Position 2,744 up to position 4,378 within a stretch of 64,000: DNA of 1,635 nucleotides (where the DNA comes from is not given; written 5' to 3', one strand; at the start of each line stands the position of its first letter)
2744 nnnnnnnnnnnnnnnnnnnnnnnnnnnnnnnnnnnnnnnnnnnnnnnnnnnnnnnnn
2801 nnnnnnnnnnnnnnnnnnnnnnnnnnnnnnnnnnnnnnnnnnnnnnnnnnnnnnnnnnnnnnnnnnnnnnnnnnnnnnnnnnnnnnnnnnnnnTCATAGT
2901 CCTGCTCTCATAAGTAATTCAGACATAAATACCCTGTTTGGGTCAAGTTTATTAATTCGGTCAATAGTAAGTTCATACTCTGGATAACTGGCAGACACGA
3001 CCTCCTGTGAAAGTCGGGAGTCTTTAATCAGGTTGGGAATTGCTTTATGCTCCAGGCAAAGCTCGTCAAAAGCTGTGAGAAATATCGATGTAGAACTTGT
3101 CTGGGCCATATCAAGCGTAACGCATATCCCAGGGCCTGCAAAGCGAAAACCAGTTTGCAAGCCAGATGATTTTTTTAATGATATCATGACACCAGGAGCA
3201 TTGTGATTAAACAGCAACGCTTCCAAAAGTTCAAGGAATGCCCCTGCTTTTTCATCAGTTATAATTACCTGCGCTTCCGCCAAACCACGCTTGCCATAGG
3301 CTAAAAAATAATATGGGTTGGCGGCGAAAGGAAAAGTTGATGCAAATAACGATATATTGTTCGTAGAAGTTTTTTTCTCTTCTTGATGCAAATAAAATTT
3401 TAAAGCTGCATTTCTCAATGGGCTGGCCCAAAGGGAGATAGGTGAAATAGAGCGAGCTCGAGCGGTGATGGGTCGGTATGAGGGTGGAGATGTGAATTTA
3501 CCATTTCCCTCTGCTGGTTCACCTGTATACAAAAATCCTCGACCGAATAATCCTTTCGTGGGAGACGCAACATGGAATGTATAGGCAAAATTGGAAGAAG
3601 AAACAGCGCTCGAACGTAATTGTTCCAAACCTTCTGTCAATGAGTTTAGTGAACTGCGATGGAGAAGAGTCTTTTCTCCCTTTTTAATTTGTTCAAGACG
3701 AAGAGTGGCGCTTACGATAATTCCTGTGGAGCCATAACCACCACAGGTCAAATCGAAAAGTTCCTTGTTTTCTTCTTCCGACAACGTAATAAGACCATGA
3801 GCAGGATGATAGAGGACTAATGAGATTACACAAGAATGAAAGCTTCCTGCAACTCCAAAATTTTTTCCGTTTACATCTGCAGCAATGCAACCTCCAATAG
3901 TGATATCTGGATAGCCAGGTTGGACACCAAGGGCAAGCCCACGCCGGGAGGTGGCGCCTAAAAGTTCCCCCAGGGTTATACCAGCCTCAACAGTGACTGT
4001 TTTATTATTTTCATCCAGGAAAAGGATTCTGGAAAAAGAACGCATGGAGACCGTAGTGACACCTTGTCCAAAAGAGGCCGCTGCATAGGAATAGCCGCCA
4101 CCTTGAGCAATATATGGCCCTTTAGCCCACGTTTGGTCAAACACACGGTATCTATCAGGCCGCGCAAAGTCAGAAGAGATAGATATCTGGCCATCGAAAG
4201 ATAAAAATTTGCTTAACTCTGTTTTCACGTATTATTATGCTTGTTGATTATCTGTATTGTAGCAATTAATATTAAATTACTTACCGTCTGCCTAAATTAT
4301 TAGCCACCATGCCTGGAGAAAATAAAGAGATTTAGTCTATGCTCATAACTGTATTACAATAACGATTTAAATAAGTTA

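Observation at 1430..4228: DprE1/DprE2-like lipid-linked sugar 2'-epimerase pair wired to a GT2 polyprenyl-phosphate sugar synthase, apparently outside the mycolata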

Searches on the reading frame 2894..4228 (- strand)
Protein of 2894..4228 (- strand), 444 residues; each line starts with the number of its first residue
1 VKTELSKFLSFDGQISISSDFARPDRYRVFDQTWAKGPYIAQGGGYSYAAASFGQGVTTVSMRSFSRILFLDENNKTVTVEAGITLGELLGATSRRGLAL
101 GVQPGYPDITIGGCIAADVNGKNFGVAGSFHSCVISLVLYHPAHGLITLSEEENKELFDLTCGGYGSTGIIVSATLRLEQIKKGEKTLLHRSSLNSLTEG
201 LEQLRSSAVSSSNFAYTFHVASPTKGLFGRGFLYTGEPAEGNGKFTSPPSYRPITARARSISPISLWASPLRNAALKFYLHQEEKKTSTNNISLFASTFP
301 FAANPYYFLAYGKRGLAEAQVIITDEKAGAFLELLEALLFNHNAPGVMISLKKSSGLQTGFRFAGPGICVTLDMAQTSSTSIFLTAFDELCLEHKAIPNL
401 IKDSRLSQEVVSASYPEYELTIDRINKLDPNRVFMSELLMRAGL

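Call 3: search_protein_families(library=pfam, proteins=[window:2894-4228:-], max_evalue=0.01)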
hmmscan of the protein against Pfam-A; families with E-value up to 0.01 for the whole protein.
window:2894-4228:- (444 aa): 1 family
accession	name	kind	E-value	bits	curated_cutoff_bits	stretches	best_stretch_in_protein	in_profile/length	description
PF01565.28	FAD_binding_4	-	6.1e-17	62.1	26.4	1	36-141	24-130/139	FAD binding domain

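Call 4: search_protein_families(library=ncbifam, proteins=[window:2894-4228:-], max_evalue=0.01)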
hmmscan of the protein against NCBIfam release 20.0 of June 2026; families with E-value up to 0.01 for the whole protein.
window:2894-4228:- (444 aa): 8 families
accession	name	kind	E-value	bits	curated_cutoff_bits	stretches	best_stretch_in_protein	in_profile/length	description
NF053785.1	DcplphribOxDprE1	equivalog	8e-47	160.4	500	1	39-441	40-446/449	decaprenylphosphoryl-beta-D-ribose oxidase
TIGR01679.1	bact_FAD_ox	subfamily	6.5e-15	55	292.25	1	35-216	31-206/419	FAD-linked oxidoreductase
TIGR01677.1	pln_FAD_oxido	subfamily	1.1e-12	47.3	383.1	1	58-187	84-220/560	FAD-dependent oxidoreductase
TIGR01676.1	GLDHase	equivalog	1.2e-11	44.1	458.25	1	57-178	105-225/541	L-galactonolactone dehydrogenase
TIGR01678.1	FAD_lactone_ox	subfamily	3.9e-10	39.2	396.8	1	44-179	46-179/438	sugar 1,4-lactone oxidase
NF008439.0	PRK11282.1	equivalog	5.4e-05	22.2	284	1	55-215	40-207/358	glycolate oxidase subunit GlcE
TIGR00387.1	glcD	equivalog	6.8e-05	21.9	567.9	1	40-180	25-172/413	glycolate oxidase subunit GlcD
NF049975.1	2HglutDHaseYdiJ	equivalog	0.0048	14.7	1350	0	41-137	83-180/1018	D-2-hydroxyglutarate dehydrogenase YdiJ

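Call 7: search_solved_structures(query=window:2894-4228:-, max_evalue=0.001, show_alignments=1)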
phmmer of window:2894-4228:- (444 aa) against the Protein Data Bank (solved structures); distinct sequences matched with E-value up to 0.001: 47.
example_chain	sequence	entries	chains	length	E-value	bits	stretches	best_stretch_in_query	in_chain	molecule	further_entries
5oel_A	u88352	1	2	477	6.5e-26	94.3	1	36-441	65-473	Decaprenylphosphoryl-beta-D-ribose oxidase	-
21gq_A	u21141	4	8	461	7e-26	94.2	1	36-441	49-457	Decaprenylphosphoryl-beta-D-ribose oxidase | Oxidoreductase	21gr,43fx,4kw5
6hfv_A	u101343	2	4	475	7.8e-26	94.1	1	36-441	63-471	Decaprenylphosphoryl-beta-D-ribose oxidase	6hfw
5oep_A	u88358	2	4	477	8e-26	94.1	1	36-441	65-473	Decaprenylphosphoryl-beta-D-ribose oxidase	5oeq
4p8c_A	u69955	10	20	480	8.2e-26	94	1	36-441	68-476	Probable decaprenylphosphoryl-beta-D-ribose oxidase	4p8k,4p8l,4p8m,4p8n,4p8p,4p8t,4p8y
4fdn_A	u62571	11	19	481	8.2e-26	94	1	36-441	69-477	oxidoreductase DprE1 | Probable decaprenylphosphoryl-beta-D-ribose oxidase | decaprenylphosphoryl-beta-D-ribose oxidase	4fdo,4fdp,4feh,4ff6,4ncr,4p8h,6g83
4aut_A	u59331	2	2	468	1.7e-25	92.9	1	39-441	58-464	DECAPRENYL-PHOSPHORYL-BETA-D-RIBOFURANOSE-2-OXIDOREDUCTASE | DprE1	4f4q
21gt_B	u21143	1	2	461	4.8e-25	91.5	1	36-441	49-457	Decaprenylphosphoryl-beta-D-ribose oxidase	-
4g3t_A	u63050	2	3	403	9.9e-24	87.2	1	55-441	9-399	oxidoreductase DprE1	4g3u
8qnr_A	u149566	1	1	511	1.1e-11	47.5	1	32-178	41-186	L-galactono-1,4-lactone dehydrogenase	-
8qmy_A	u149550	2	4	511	1.1e-11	47.5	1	32-178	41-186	ancestral L-galactono-1,4-lactone dehydrogenase | L-galactono-1,4-lactone dehydrogenase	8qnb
8qnc_A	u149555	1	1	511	1.4e-11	47.1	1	32-178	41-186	L-galactono-1,4-lactone dehydrogenase: A113G variant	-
7a24_z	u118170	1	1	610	1.5e-10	43.7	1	60-178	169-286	GLDH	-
7sml_A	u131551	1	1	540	2.7e-10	42.9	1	59-178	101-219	L-GALACTONO-1,4-LACTONE DEHYDROGENASE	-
8ot8_A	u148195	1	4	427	2.1e-09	40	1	18-214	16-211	FAD-binding protein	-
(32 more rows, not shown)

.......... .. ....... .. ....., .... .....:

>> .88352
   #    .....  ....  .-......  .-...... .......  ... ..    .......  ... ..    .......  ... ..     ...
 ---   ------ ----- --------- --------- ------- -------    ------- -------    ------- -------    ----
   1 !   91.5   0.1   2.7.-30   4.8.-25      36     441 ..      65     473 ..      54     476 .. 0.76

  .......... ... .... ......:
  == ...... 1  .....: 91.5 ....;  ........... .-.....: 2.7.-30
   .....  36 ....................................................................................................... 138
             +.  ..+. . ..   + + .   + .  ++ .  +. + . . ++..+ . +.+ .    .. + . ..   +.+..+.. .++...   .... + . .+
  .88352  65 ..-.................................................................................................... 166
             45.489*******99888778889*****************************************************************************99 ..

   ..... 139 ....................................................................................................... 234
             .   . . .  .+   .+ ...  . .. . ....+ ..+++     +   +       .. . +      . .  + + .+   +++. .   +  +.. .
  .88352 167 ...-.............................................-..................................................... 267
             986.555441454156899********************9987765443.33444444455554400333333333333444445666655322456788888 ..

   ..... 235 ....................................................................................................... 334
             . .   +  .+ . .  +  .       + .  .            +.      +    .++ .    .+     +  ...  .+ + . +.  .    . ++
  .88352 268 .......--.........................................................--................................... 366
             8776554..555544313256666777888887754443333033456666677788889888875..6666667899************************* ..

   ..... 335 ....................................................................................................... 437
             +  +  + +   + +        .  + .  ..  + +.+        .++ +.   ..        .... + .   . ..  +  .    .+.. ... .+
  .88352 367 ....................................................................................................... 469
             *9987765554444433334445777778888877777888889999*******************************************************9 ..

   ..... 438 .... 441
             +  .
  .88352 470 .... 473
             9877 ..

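Call 11: find_homologous_proteins(query=window:2894-4228:-, max_evalue=0.00001)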
Query window:2894-4228:- (444 aa): 283 proteins with E <= 0.00001 among 8000 candidates; the best 120 are listed.
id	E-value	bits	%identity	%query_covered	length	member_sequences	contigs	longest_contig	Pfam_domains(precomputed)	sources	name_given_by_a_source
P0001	6.3e-293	989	100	100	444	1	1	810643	PF01565.29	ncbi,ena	-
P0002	5.1e-112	393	46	100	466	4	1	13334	PF01565.29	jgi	jgi:decaprenylphospho-beta-D-ribofuranose 2-oxidase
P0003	2.3e-110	387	44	100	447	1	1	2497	PF01565.29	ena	-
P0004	2.8e-110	387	45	100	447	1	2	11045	PF01565.29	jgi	jgi:decaprenylphospho-beta-D-ribofuranose 2-oxidase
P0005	9.9e-110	385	45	99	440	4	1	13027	PF01565.29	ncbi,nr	ncbi:MAG TPA: FAD-binding oxidoreductase [Chloroflexota bacterium]|nr:FAD-binding oxidoreductase [Ch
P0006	1.7e-109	385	45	99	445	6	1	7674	PF01565.29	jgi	jgi:decaprenylphospho-beta-D-ribofuranose 2-oxidase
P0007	2.1e-109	384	46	100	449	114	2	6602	PF01565.29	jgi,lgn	jgi:decaprenylphospho-beta-D-ribofuranose 2-oxidase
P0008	3.8e-109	383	46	100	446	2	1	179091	PF01565.29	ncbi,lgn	-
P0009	4.0e-109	383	45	99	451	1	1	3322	PF01565.29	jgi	jgi:decaprenylphospho-beta-D-ribofuranose 2-oxidase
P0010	9.6e-109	382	46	100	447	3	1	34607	PF01565.29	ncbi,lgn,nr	ncbi:MAG TPA: FAD-binding oxidoreductase [Vicinamibacteria bacterium]|nr:FAD-binding oxidoreductase 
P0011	1.2e-108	382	45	100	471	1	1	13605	PF01565.29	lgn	-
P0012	4.6e-108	380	46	100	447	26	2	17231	PF01565.29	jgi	jgi:decaprenylphospho-beta-D-ribofuranose 2-oxidase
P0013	6.1e-108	379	46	100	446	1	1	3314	PF01565.29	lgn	-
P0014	1.8e-107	378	43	100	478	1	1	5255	PF01565.29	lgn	-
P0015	4.9e-107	376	44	99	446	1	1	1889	PF01565.29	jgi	jgi:decaprenylphospho-beta-D-ribofuranose 2-oxidase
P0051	8.8e-102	359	43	99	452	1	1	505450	PF01565.29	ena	-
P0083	1.8e-95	338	41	99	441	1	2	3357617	PF01565.29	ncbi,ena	-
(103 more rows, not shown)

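Call 13: find_encoding_contigs(protein=P0001, flank=10000, max_places=3)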
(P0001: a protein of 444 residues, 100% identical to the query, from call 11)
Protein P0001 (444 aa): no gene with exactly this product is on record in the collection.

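Call 14: find_encoding_contigs(protein=P0008, flank=10000, max_places=3)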
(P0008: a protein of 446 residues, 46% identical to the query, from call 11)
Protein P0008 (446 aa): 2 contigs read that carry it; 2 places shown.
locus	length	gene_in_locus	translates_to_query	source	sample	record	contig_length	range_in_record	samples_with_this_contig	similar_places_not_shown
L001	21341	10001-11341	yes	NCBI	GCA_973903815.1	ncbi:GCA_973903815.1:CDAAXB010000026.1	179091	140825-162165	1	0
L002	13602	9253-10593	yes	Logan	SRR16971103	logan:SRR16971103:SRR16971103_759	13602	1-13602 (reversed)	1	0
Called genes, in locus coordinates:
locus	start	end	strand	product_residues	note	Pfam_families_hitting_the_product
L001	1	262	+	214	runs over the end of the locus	-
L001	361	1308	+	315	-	PF06314:ADC (faint), PF09844:DUF2071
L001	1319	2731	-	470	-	PF00884:Sulfatase, PF01663:Phosphodiest (faint), PF16347:SGSH_C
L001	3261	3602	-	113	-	-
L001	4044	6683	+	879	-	PF10101:DUF2339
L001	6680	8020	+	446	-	PF13163:DUF3999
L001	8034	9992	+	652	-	PF13231:PMT_2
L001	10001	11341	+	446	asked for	PF01565:FAD_binding_4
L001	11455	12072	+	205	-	PF00106:adh_short, PF13561:adh_short_C2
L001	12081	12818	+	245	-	PF00535:Glycos_transf_2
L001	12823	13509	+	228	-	PF13489:Methyltransf_23, PF08241:Methyltransf_11, PF08242:Methyltransf_12 (weak), PF13649:Methyltransf_25, PF13847:Methyltransf_31 (faint)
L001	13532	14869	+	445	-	PF00884:Sulfatase, PF01663:Phosphodiest (weak), PF16347:SGSH_C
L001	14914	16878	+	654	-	PF02129:Peptidase_S15, PF08530:PepX_C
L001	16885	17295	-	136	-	PF01850:PIN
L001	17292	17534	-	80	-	PF02604:PhdYeFM_antitox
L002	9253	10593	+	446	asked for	PF01565:FAD_binding_4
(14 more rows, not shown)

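Call 18: find_encoding_contigs(protein=P0083, flank=10000, max_places=2)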
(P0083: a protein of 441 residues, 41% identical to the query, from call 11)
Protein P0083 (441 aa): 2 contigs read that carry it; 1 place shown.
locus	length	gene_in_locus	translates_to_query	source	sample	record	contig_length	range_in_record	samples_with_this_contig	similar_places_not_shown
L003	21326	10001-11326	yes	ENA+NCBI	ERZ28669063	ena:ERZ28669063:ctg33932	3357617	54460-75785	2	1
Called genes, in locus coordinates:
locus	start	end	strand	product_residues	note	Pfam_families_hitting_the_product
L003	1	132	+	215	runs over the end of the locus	PF00702:Hydrolase, PF12710:HAD (weak), PF13419:HAD_2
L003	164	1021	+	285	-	-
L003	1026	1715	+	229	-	PF08241:Methyltransf_11, PF08242:Methyltransf_12 (weak), PF13649:Methyltransf_25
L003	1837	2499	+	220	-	PF00106:adh_short, PF13561:adh_short_C2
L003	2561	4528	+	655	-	PF02310:B12-binding, PF04055:Radical_SAM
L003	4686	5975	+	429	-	-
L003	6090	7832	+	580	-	PF00664:ABC_membrane, PF13555:AAA_29 (faint), PF00005:ABC_tran, PF02463:SMC_N (faint)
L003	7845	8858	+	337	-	PF02353:CMAS (weak), PF13489:Methyltransf_23, PF05175:MTS (weak), PF08241:Methyltransf_11, PF08242:Methyltransf_12, PF13649:Methyltransf_25, PF13847:Methyltransf_31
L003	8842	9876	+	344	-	PF00535:Glycos_transf_2, PF13641:Glyco_tranf_2_3 (weak)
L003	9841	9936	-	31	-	-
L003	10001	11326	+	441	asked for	PF01565:FAD_binding_4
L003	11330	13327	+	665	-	PF04464:Glyphos_transf (weak)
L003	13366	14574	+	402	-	PF13439:Glyco_transf_4, PF13579:Glyco_trans_4_4, PF00534:Glycos_transf_1, PF13692:Glyco_trans_1_4, PF13524:Glyco_trans_1_2 (weak)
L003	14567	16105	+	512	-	PF13231:PMT_2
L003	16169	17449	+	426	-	PF04932:Wzy_C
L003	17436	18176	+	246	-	PF00535:Glycos_transf_2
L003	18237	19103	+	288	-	PF01370:Epimerase, PF04321:RmlD_sub_bind, PF16363:GDP_Man_Dehyd (weak)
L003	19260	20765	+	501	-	-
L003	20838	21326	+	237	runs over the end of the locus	PF13489:Methyltransf_23, PF08241:Methyltransf_11, PF08242:Methyltransf_12, PF13649:Methyltransf_25, PF13847:Methyltransf_31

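Call 19: find_encoding_contigs(protein=P0051, flank=10000, max_places=2)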
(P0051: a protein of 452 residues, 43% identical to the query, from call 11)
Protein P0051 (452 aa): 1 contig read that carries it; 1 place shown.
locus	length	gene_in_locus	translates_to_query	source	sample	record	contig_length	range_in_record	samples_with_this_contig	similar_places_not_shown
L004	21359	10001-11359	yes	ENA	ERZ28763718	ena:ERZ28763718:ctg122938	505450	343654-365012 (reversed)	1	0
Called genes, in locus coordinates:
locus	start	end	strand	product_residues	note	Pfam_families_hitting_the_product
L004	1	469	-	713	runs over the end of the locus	PF00107:ADH_zinc_N, PF13602:ADH_zinc_N_2, PF01408:GFO_IDH_MocA, PF02894:GFO_IDH_MocA_C, PF22725:GFO_IDH_MocA_C3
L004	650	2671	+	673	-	PF13522:GATase_6, PF13537:GATase_7, PF00733:Asn_synthase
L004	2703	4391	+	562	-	-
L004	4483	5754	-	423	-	PF13439:Glyco_transf_4, PF13579:Glyco_trans_4_4, PF00534:Glycos_transf_1, PF13692:Glyco_trans_1_4, PF13524:Glyco_trans_1_2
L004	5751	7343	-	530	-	PF16889:Hepar_II_III_N, PF07940:Hepar_II_III_C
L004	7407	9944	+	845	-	-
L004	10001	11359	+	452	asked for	PF01565:FAD_binding_4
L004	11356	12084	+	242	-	PF00106:adh_short, PF08659:KR (faint), PF13561:adh_short_C2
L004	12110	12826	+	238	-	PF00535:Glycos_transf_2, PF10111:Glyco_tranf_2_2 (weak)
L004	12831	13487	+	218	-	PF13489:Methyltransf_23, PF13847:Methyltransf_31, PF08241:Methyltransf_11, PF08242:Methyltransf_12, PF13649:Methyltransf_25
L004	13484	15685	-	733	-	-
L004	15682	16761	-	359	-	PF01370:Epimerase, PF16363:GDP_Man_Dehyd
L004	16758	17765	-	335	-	PF00535:Glycos_transf_2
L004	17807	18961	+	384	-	PF00535:Glycos_transf_2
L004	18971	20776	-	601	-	PF00884:Sulfatase, PF01663:Phosphodiest, PF16347:SGSH_C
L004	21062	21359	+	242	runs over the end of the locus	PF24481:CT398_CC, PF02591:Zn_ribbon_9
